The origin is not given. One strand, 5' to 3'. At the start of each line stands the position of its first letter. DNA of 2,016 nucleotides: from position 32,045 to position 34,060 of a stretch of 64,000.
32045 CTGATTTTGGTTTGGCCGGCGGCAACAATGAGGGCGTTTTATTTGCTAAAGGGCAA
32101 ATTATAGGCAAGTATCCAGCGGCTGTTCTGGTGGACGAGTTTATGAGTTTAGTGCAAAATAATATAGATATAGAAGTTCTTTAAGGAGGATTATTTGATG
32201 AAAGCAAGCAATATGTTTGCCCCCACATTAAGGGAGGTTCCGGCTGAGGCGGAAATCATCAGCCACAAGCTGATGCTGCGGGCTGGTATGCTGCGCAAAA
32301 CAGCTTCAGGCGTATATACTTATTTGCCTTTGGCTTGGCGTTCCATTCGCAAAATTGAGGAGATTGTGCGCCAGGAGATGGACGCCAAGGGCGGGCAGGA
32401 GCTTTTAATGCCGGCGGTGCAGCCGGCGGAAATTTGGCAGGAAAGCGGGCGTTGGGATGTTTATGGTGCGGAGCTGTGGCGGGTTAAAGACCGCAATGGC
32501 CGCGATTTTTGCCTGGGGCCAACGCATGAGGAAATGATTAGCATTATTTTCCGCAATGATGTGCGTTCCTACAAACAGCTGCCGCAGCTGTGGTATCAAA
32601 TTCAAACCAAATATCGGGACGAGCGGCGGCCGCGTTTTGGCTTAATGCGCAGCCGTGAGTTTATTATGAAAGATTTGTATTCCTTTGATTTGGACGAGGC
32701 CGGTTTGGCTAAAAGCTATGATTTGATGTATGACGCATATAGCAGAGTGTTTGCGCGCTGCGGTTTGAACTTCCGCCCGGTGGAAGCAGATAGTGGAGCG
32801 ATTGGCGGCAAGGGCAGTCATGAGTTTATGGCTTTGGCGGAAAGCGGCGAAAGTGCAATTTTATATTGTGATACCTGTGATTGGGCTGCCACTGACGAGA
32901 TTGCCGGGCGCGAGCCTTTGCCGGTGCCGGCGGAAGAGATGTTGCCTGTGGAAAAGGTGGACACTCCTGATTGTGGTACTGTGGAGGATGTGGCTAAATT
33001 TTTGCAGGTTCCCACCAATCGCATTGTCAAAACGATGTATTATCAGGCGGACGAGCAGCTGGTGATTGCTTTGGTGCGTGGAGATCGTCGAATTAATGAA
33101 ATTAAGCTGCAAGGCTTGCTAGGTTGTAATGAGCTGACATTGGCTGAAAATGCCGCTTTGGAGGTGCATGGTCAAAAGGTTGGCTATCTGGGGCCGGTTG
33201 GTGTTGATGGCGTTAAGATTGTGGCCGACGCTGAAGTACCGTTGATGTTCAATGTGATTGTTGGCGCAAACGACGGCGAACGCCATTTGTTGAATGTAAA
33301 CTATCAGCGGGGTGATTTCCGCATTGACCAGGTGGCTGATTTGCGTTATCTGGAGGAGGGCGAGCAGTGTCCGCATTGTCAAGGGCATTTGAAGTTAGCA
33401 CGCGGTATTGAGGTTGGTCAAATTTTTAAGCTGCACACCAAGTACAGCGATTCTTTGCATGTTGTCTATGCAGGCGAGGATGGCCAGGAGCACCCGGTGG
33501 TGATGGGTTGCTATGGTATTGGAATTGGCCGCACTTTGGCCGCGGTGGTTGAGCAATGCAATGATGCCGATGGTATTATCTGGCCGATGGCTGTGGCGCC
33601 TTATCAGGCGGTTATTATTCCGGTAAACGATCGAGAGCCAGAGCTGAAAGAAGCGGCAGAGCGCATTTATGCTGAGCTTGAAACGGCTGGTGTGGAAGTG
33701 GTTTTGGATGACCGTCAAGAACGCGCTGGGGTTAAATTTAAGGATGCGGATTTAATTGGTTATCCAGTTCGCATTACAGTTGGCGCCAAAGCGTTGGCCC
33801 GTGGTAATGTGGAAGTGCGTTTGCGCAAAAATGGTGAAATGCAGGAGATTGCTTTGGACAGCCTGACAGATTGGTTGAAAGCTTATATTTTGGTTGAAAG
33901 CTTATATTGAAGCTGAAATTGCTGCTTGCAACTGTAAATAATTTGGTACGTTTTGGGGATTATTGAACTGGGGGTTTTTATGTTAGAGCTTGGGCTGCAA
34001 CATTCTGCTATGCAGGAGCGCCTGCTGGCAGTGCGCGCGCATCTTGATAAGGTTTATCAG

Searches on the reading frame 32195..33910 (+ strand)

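Call 61: search_protein_families(library=pfam, proteins=[window:32195-33910:+], max_evalue=0.00001)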
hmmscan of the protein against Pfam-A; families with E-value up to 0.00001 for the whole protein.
window:32195-33910:+ (571 aa): 3 families
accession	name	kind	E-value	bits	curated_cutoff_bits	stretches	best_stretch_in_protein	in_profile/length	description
PF00587.30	tRNA-synt_2b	-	3.3e-34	118.9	29.3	1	96-454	2-178/179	tRNA synthetase class II core domain (G, H, P, S and T)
PF03129.25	HGTP_anticodon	-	1.2e-24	86.7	21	1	471-563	1-93/94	Anticodon binding domain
PF04073.20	tRNA_edit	-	3.2e-23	82.6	25.5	1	257-369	1-117/123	Aminoacyl-tRNA editing domain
